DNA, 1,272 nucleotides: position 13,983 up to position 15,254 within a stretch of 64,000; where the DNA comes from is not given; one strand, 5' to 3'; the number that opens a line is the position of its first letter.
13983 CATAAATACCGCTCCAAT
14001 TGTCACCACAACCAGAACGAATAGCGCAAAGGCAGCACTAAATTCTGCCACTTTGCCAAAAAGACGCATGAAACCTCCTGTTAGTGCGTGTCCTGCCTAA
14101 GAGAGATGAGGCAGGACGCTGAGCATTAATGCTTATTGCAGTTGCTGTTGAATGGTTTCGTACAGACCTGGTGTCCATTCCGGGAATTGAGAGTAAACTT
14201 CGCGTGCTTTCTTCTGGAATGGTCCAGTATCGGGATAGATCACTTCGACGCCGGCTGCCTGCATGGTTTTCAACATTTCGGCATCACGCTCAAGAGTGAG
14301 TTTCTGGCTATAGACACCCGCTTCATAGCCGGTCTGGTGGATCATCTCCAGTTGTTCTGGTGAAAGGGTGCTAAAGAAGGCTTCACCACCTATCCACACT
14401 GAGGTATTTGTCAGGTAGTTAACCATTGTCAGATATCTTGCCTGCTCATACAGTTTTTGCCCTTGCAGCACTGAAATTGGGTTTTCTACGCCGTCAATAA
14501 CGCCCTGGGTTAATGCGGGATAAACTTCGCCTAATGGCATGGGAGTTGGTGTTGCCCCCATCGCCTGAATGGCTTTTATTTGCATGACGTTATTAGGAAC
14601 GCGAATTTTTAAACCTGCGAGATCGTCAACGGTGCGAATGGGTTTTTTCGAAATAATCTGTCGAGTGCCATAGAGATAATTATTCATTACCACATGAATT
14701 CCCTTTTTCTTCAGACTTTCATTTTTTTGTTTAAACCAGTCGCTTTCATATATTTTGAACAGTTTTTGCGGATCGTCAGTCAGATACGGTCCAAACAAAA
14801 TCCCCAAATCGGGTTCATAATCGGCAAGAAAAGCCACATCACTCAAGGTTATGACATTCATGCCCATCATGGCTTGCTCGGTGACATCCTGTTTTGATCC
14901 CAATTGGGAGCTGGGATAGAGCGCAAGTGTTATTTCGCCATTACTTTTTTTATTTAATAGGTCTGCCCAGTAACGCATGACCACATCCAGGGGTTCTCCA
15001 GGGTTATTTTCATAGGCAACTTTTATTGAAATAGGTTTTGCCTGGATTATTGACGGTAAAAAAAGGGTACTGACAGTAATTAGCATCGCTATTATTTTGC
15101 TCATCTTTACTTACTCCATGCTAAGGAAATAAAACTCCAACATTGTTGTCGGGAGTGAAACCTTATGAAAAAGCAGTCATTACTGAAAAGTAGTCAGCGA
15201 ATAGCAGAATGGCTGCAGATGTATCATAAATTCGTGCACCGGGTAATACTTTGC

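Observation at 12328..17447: TRAP transporter operon plus NhaP-type Na+/H+ antiporter where K-12 has the MFS transporter lgoT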

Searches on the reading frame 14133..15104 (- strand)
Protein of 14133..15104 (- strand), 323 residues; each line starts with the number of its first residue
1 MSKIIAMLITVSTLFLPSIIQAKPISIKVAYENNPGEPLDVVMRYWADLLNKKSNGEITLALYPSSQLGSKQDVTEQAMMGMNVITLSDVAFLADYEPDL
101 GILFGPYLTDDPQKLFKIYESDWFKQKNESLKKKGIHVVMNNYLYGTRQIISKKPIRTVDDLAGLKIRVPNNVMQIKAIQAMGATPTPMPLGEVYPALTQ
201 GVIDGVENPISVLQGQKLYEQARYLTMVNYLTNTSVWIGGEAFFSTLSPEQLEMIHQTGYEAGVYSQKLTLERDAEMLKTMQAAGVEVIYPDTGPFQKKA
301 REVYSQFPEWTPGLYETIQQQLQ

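Call 7: search_protein_families(proteins=[window:14133-15104:-], library=ncbifam, max_evalue=0.00001)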
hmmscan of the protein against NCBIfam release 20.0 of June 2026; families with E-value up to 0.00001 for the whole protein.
window:14133-15104:- (323 aa): 2 families
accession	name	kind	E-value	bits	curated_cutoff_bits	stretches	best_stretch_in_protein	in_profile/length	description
TIGR00787.1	dctP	subfamily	7.8e-53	179.5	175.05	1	31-284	3-256/257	DctP family TRAP transporter solute-binding subunit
NF037995.1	TRAP_S1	subfamily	2.8e-52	177.7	50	1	28-292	1-264/271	TRAP transporter substrate-binding protein DctP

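Call 8: search_solved_structures(query=window:14133-15104:-, max_evalue=1e-10)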
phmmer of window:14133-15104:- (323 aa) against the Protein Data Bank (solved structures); distinct sequences matched with E-value up to 1e-10: 83 (the best 60 are shown).
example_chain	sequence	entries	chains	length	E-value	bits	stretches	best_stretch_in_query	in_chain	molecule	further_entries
4ovt_A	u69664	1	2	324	6.1e-147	491.9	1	24-322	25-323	TRAP dicarboxylate transporter, DctP subunit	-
4o8m_A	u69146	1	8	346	9.1e-81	274.6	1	2-322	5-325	TRAP dicarboxylate transporter, DctP subunit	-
4pfb_A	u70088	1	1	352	2.7e-44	154.8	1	47-322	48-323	C4-dicarboxylate-binding protein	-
9fvb_A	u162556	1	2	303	1.6e-41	145.7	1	44-308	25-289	Sialic acid-binding periplasmic protein SiaP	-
7a5q_A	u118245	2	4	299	1.6e-41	145.7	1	44-308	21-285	DctP family TRAP transporter solute-binding subunit | Sialic acid-binding periplasmic protein SiaP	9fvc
4mag_A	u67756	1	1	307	1.7e-41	145.6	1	44-308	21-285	Sialic Acid Binding Protein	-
9bh3_A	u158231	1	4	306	2.9e-41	144.9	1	46-323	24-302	DctP family TRAP transporter solute-binding subunit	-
9bhf_A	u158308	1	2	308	2.9e-41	144.8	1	46-323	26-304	DctP family TRAP transporter solute-binding subunit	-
9fve_A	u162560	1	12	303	5.4e-41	144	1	44-308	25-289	Sialic acid-binding periplasmic protein SiaP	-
2wx9_A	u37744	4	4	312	7.7e-40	140.2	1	46-317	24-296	SIALIC ACID-BINDING PERIPLASMIC PROTEIN SIAP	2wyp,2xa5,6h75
2cex_A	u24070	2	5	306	8.6e-40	140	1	46-317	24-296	PROTEIN HI0146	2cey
2wyk_A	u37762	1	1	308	8.8e-40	140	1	46-317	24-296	SIALIC ACID-BINDING PERIPLASMIC PROTEIN SIAP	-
2v4c_A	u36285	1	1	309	8.9e-40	140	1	46-317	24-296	SIALIC ACID-BINDING PERIPLASMIC PROTEIN SIAP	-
3b50_A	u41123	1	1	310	9e-40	140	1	46-317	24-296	Sialic acid-binding periplasmic protein siaP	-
2xwv_A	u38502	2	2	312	9.2e-40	139.9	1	46-317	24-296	SIALIC ACID-BINDING PERIPLASMIC PROTEIN SIAP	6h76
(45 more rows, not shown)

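Call 9: search_solved_structures(query=window:14133-15104:-, max_evalue=1e-60, show_alignments=2)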
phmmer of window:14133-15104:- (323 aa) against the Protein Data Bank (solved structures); distinct sequences matched with E-value up to 1e-60: 2.
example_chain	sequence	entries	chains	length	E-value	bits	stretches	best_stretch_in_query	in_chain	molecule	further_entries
4ovt_A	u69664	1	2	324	6.1e-147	491.9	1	24-322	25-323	TRAP dicarboxylate transporter, DctP subunit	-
4o8m_A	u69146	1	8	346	9.1e-81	274.6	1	2-322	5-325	TRAP dicarboxylate transporter, DctP subunit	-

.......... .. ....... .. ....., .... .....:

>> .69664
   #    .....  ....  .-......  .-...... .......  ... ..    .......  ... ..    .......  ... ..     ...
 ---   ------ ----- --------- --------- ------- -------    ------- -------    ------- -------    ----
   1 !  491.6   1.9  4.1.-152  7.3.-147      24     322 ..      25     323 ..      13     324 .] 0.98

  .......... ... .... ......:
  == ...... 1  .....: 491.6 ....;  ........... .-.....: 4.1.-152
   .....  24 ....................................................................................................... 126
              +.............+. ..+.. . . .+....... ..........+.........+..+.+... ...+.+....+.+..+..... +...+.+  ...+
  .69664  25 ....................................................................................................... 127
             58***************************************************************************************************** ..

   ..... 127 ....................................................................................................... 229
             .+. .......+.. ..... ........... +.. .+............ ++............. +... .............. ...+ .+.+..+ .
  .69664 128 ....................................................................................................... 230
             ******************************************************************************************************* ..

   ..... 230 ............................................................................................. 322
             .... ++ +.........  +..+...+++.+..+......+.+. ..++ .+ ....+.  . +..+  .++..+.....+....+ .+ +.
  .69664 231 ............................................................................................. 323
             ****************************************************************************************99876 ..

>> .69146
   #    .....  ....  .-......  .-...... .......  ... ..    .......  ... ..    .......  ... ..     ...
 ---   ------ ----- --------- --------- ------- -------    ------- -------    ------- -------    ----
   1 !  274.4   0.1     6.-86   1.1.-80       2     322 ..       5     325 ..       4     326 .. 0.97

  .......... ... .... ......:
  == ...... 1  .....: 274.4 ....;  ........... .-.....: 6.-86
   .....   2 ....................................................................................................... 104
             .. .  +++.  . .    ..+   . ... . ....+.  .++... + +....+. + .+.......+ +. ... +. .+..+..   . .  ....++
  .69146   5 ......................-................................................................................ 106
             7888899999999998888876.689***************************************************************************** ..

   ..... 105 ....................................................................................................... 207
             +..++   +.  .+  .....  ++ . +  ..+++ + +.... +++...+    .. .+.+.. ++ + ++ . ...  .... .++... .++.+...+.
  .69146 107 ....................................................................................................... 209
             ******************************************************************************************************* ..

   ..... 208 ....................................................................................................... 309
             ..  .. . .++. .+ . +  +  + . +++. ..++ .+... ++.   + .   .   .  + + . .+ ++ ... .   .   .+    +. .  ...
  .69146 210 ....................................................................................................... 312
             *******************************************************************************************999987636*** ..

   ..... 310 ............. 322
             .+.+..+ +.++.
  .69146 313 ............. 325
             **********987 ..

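Call 26: find_related_loci(query=window:14133-15104:-, collection=genome_contigs, flank=10000)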
Query window:14133-15104:- (323 aa) in genome_contigs; peptide patterns used: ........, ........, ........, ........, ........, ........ (x = any residue, [..] = any of these).
103 stretches matched a pattern; 68 encode a relative of the query (tblastn E <= 1e-3); 65 distinct loci.
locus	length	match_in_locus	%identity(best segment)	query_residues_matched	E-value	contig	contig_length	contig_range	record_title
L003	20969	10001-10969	90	1-323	0e+0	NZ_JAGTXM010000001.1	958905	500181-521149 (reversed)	Citrobacter amalonaticus strain ku-bf3 scaffold_0, whole genome shotgun sequence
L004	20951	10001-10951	90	1-317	0e+0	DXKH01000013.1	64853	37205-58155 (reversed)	MAG TPA_asm: Citrobacter sp. isolate HRGM_Genome_0066 HRGM_Genome_0066_13, whole genome shotgun sequence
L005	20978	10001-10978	81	1-323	7e-180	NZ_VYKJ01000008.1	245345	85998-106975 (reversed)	Affinibrenneria salicis strain L3-3HA Scaffold8, whole genome shotgun sequence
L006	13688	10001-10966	73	1-323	3e-167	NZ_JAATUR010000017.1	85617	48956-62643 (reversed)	Escherichia coli strain SCPM-O-B-8794 17length=856, whole genome shotgun sequence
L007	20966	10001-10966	72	1-323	2e-166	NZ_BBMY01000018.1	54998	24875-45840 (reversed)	Escherichia albertii NBRC 107761 = DSM 17582 strain NBRC 107761, whole genome shotgun sequence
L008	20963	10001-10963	71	1-323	2e-162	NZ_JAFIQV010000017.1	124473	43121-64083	Azospirillum sp. SYSU D00513 NODE_17_length_124473_cov_23.131367, whole genome shotgun sequence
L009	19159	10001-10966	72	1-323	7e-167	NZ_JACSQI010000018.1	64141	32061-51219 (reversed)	Escherichia whittamii strain Sa2BVA5 NODE_18_length_64141_cov_9.686001, whole genome shotgun sequence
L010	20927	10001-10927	72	15-323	6e-161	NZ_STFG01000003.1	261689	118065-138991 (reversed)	Lampropedia puyangensis strain 2-bin Scaffold3, whole genome shotgun sequence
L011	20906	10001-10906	74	21-322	9e-160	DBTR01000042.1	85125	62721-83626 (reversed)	MAG TPA_asm: Rhodospirillum sp. UBA1311 UBA1311_contig_1461, whole genome shotgun sequence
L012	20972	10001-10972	70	1-322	3e-159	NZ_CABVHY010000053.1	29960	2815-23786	Pseudomonas fluorescens isolate PS723, whole genome shotgun sequence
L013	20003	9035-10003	69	1-323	5e-157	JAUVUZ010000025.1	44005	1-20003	MAG: Alphaproteobacteria bacterium isolate CSMAG_1151 CSMAG_1151_k127_7493474_length_44005_cov_37.0013, whole genome sho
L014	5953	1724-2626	74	22-322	2e-154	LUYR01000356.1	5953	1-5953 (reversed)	MAG: Rhodospirillales bacterium Alpha_05 Alpha_05_contig_292395, whole genome shotgun sequence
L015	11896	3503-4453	70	6-323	3e-153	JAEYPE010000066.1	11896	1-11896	MAG: Proteobacteria bacterium isolate OH_CBB_180 k127_55253, whole genome shotgun sequence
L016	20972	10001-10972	68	1-323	4e-153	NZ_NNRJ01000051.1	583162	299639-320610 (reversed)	Brucella thiophenivorans strain DSM 7216 O_thioNEW.contig.50_1, whole genome shotgun sequence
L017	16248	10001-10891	72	27-323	1e-152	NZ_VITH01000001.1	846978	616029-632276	Azospirillum brasilense strain BR 11650 Ga0314197_101, whole genome shotgun sequence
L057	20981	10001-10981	83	1-323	0e+0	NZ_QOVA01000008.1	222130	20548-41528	Edaphovirga cremea strain DSM 105170 Scaffold8, whole genome shotgun sequence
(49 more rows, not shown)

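Call 61: predict_structure(protein=window:14133-15104:-)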
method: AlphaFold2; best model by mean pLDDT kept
length: 323 residues; sequences in the alignment: 1
mean_pLDDT: 34.1   pTM: 0.23
mean pLDDT of the five models: 34.1, 32.2, 30.5, 29.2, 27.2
residues with pLDDT >= 90: 0; 70-90: 0; 50-70: 32; < 50: 291
segments of 3 or more residues with pLDDT < 50: 1-23, 32-42, 71-124, 126-323
pLDDT, mean of each block of 10 residues (from residue 1): 36 34 49 47 49 53 56 44 37 33 35 43 45 32 25 29 26 23 26 31 29 30 25 23 30 30 25 30 27 28 31 30 29
secondary structure, 60 per line:
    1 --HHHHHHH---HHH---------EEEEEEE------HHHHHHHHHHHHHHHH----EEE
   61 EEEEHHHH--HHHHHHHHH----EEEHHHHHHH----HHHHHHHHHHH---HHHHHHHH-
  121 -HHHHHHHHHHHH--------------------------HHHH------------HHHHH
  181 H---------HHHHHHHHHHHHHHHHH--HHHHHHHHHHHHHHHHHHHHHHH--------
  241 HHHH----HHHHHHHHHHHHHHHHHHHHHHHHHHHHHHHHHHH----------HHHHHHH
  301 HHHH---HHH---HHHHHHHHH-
elements in order: H3-9 E25-31 H38-53 E58-64 H65-68 H71-79 E84-86 H87-93 H98-108 H112-119 H122-133 H160-163 H176-181 H191-207 H210-232 H241-244 H249-283 H294-304 H314-322

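Call 70: predict_structure(alignment_id=A3)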
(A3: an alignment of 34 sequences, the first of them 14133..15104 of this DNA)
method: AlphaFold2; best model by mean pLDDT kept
length: 323 residues; sequences in the alignment: 34
mean_pLDDT: 89.2   pTM: 0.82
mean pLDDT of the five models: 89.2, 89.0, 85.8, 82.4, 80.3
residues with pLDDT >= 90: 227; 70-90: 73; 50-70: 5; < 50: 18
segments of 3 or more residues with pLDDT < 50: 1-18
pLDDT, mean of each block of 10 residues (from residue 1): 39 47 85 83 96 96 82 88 89 89 90 90 94 96 91 98 96 92 95 93 96 90 96 91 96 97 92 89 97 95 92 93 88
secondary structure, 60 per line:
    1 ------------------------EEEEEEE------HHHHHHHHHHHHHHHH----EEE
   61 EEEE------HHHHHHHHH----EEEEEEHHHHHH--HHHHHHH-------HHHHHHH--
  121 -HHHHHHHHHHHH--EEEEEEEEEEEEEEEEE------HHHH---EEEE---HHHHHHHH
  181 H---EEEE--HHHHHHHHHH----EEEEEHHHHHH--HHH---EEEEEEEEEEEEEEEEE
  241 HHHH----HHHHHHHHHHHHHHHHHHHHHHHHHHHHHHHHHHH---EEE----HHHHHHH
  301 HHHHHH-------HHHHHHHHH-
elements in order: E25-31 H38-53 E58-64 H71-79 E84-89 H90-95 H98-104 H112-118 H122-133 E136-152 H159-162 E166-169 H173-181 E185-188 H191-200 E205-209 H210-215 E224-240 H241-244 H249-283 E287-289 H294-306 H314-322

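Call 72: fold_search(model_id=the predicted structure, library=pdb)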
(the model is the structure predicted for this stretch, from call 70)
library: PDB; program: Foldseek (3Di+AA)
matches with E <= 10: 1091; with E <= 0.001: 570
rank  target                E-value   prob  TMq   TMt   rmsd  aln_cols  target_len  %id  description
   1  4ovt_A                5.3e-48  1.00  0.87  0.93   1.9       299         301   70  CRYSTAL STRUCTURE OF A TRAP PERIPLASMIC SOLUTE BINDING PROTEIN FROM OCHROBACTERIUM ANTHROPI (Oant_3902), TARGET EFI-51 (released 2014-01-08)
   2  4o8m_G                3.5e-38  1.00  0.86  0.91   2.1       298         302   42  Crystal structure of a trap periplasmic solute binding protein actinobacillus succinogenes 130z, target EFI-510004, wi (released 2014-01-22)
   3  4o8m_A                4.7e-38  1.00  0.86  0.91   2.1       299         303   42  Crystal structure of a trap periplasmic solute binding protein actinobacillus succinogenes 130z, target EFI-510004, wi (released 2014-01-22)
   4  4o8m_D                6.4e-38  1.00  0.85  0.91   2.2       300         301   42  Crystal structure of a trap periplasmic solute binding protein actinobacillus succinogenes 130z, target EFI-510004, wi (released 2014-01-22)
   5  4pfb                  9.8e-31  1.00  0.85  0.89   2.2       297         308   32  Crystal structure of a TRAP periplasmic solute binding protein from Fusobacterium nucleatun (FN1258, TARGET EFI-510120)  (released 2014-05-14)
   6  4n6k                  6.4e-29  1.00  0.86  0.89   2.1       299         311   27  Crystal structure of a TRAP periplasmic solute binding protein from Desulfovibrio salexigens DSM2638, Target EFI-510113  (released 2013-11-13)
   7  4p1e                  7.7e-29  1.00  0.86  0.93   1.8       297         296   26  Crystal structure of a trap periplasmic solute binding protein from escherichia fergusonii (efer_1530), target EFI-51011 (released 2014-03-19)
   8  2cex_B                1.6e-28  1.00  0.84  0.89   2.4       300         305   27  Structure of a sialic acid binding protein (SiaP) in the presence of the sialic acid acid analogue Neu5Ac2en (released 2006-05-15)
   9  4mmp                  2.0e-28  1.00  0.84  0.87   2.5       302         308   26  Structure of Sialic Acid Binding Protein from Pasturella Multocida (released 2014-07-09)
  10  9bhf_A                2.1e-28  1.00  0.84  0.88   2.6       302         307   28  Structure of apo Aggregatibacter actinomycetemcomitans SiaP protein (released 2025-10-08)
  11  2cex_D                3.0e-28  1.00  0.80  0.85   2.9       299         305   27  Structure of a sialic acid binding protein (SiaP) in the presence of the sialic acid acid analogue Neu5Ac2en (released 2006-05-15)
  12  2cex_A                4.0e-28  1.00  0.81  0.86   2.8       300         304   27  Structure of a sialic acid binding protein (SiaP) in the presence of the sialic acid acid analogue Neu5Ac2en (released 2006-05-15)
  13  7a5c_A                5.0e-28  1.00  0.84  0.86   2.3       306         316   27  Crystal structure of spin labelled VcSiaP R125A bound to an artificial peptide ligand. (released 2020-12-30)
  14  2cey                  6.4e-28  1.00  0.83  0.87   2.6       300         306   27  Apo Structure of SiaP (released 2006-05-15)
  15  4mag                  9.6e-28  1.00  0.83  0.87   2.6       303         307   28  Crystal structure of the Periplasmic Sialic Acid Binding Protein from Vibrio Cholerea (released 2014-07-02)
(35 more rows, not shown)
